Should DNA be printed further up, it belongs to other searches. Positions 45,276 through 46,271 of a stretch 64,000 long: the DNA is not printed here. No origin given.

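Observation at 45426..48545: Cobalamin riboswitch - TonB-dependent receptor - zf-HC2 anti-sigma-like gene; annotated receptor start lies inside the riboswitch terminator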

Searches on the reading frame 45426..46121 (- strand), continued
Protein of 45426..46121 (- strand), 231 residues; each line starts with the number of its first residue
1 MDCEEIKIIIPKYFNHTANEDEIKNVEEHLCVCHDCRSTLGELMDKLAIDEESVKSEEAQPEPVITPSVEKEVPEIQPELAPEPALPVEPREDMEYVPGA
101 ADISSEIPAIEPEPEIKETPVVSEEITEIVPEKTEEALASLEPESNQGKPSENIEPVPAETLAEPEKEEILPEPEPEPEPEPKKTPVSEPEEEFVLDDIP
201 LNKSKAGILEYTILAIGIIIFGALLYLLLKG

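Call 22: find_encoding_contigs(protein=P0029, flank=6000, max_places=1)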
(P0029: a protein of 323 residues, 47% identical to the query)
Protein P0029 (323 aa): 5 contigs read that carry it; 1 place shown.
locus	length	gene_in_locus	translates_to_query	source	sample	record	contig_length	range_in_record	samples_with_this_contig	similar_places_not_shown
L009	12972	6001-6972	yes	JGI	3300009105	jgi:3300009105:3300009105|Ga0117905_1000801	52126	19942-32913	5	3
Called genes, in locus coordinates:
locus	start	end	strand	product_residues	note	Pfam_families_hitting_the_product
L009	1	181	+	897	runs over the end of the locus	PF01326:PPDK_N, PF00391:PEP-utilizers, PF02896:PEP-utilizers_C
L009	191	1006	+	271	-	PF04542:Sigma70_r2, PF04539:Sigma70_r3, PF04545:Sigma70_r4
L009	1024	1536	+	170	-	PF00156:Pribosyltran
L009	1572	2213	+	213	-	-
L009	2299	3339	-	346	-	PF00512:HisKA (weak), PF02518:HATPase_c, PF14501:HATPase_c_5 (weak)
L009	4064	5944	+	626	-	PF07715:Plug, PF00593:TonB_dep_Rec_b-barrel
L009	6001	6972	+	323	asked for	PF13490:zf-HC2 (weak)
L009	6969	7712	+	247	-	PF02673:BacA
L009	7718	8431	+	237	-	PF01740:STAS, PF13466:STAS_2 (faint), PF07238:PilZ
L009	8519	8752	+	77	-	-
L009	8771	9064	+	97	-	-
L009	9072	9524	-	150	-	PF09424:YqeY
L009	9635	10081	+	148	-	PF00571:CBS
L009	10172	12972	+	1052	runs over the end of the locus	PF00009:GTP_EFTU, PF03144:GTP_EFTU_D2, PF22042:EF-G_D2, PF14492:EFG_III, PF16658:RF3_C, PF03764:EFG_IV, PF00679:EFG_C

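Call 23: find_encoding_contigs(protein=P0027, flank=6000, max_places=1)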
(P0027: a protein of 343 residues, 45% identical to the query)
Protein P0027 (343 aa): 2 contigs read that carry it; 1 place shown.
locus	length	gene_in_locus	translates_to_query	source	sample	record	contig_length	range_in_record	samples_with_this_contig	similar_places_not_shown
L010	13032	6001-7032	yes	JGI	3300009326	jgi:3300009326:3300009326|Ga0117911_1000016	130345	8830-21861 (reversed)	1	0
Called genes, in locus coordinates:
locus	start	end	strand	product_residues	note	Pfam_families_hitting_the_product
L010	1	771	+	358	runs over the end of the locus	PF02277:DBI_PRT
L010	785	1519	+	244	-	PF02654:CobS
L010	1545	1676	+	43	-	-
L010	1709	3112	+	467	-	PF04055:Radical_SAM, PF13186:SPASM (weak)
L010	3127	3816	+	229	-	PF01902:Diphthami_syn_2_N, PF28410:Diphthami_syn_2_C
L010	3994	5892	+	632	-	PF07715:Plug, PF00593:TonB_dep_Rec_b-barrel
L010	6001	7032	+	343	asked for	-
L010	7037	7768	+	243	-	PF02673:BacA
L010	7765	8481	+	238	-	PF01740:STAS, PF13466:STAS_2 (weak), PF07238:PilZ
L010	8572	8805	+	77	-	-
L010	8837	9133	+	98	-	-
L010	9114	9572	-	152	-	PF09424:YqeY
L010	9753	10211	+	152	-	PF00571:CBS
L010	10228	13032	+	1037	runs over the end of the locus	PF00009:GTP_EFTU, PF22042:EF-G_D2, PF03144:GTP_EFTU_D2, PF14492:EFG_III, PF16658:RF3_C (weak), PF03764:EFG_IV, PF00679:EFG_C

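Call 24: find_encoding_contigs(protein=P0024, flank=6000, max_places=1)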
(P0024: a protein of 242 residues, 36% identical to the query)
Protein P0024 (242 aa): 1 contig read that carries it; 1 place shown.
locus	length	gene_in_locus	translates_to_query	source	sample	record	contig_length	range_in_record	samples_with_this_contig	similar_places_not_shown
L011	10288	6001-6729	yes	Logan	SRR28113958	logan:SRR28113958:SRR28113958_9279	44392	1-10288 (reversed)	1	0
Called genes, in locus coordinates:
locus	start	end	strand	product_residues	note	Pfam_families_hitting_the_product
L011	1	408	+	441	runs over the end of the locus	PF04055:Radical_SAM, PF13186:SPASM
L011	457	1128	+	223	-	PF01902:Diphthami_syn_2_N, PF28410:Diphthami_syn_2_C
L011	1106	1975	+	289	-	PF01497:Peripla_BP_2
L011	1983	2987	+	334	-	PF01032:FecCD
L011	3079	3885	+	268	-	PF00005:ABC_tran, PF02463:SMC_N (faint), PF13304:AAA_21 (faint)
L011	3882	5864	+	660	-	PF07715:Plug, PF00593:TonB_dep_Rec_b-barrel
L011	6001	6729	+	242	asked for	-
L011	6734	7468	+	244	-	PF02673:BacA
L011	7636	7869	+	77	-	-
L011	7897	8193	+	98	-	-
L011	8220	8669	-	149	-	PF09424:YqeY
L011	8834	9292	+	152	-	PF00571:CBS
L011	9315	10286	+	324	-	?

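Call 25: find_encoding_contigs(protein=P0013, flank=6000, max_places=1)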
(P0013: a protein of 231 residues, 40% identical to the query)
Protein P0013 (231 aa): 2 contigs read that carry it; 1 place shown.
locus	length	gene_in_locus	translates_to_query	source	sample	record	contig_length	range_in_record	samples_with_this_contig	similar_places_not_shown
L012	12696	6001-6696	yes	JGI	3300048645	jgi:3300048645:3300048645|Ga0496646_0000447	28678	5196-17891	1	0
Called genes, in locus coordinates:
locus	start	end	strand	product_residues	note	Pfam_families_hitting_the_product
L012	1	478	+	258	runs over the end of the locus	PF02361:CbiQ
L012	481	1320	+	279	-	PF00005:ABC_tran, PF02463:SMC_N (weak), PF13304:AAA_21 (faint)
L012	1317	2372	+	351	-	PF01888:CbiD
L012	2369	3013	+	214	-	PF00590:TP_methylase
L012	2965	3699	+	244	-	PF00590:TP_methylase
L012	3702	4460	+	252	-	PF00590:TP_methylase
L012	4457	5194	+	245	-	PF11760:CbiG_N, PF01890:CbiG_C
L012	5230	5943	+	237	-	PF00590:TP_methylase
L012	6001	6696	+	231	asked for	-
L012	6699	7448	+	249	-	PF02673:BacA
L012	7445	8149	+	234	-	PF01740:STAS, PF13466:STAS_2 (weak), PF07238:PilZ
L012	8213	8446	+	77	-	-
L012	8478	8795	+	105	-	-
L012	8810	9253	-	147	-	PF09424:YqeY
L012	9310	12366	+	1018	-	PF00009:GTP_EFTU, PF22042:EF-G_D2, PF03144:GTP_EFTU_D2, PF14492:EFG_III, PF16658:RF3_C, PF03764:EFG_IV, PF00679:EFG_C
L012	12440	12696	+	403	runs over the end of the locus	PF00072:Response_reg (faint), PF00990:GGDEF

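Call 27: search_protein_families(library=pfam, alignment_id=A1, max_evalue=0.01)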
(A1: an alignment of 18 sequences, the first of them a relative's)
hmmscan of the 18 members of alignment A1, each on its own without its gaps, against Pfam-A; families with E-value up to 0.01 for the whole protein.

A. member 1, P0001 (231 aa): 1 family
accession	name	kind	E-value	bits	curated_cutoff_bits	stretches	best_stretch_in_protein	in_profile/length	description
PF13490.11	zf-HC2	-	3.8e-05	24.1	22.2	1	3-37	1-35/35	Putative zinc-finger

B. families by the number of members that match (of 18 scanned): 1 family
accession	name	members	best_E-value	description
PF13490.11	zf-HC2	18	8.9e-07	Putative zinc-finger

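Call 28: search_protein_families(library=ncbifam, proteins=[L006:3134-3640:+, L007:5119-5790:+], max_evalue=0.01)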
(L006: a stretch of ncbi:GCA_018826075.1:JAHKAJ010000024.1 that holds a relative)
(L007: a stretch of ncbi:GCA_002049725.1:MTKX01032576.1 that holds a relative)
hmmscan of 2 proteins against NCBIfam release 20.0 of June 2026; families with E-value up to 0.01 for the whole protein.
L006:3134-3640:+ (168 aa): 0 families

L007:5119-5790:+ (223 aa): 3 families
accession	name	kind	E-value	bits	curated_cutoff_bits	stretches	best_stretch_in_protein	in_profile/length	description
TIGR03679.1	Dph6_archaeal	equivalog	8.5e-27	93.9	197.3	1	9-216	4-213/218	diphthine--ammonia ligase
NF052346.1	PAB0415_fam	hypoth_equivalog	9e-22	77.8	250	1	9-217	4-203/205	PAB0415 family putative ATP pyrophosphatase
NF052347.1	TTX_0299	hypoth_equivalog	2.6e-13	50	250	1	9-208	4-190/200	TTX_0299 family putative ATP pyrophosphatase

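Call 46: search_solved_structures(query=L006:3134-3640:+, max_evalue=1)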
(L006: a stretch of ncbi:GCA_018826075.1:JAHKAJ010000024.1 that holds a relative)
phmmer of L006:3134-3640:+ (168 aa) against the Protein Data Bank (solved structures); distinct sequences matched with E-value up to 1: 1.
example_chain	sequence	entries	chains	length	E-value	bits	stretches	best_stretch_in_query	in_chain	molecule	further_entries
2vof_A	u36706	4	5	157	0.47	13.9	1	65-113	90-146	BCL-2-RELATED PROTEIN A1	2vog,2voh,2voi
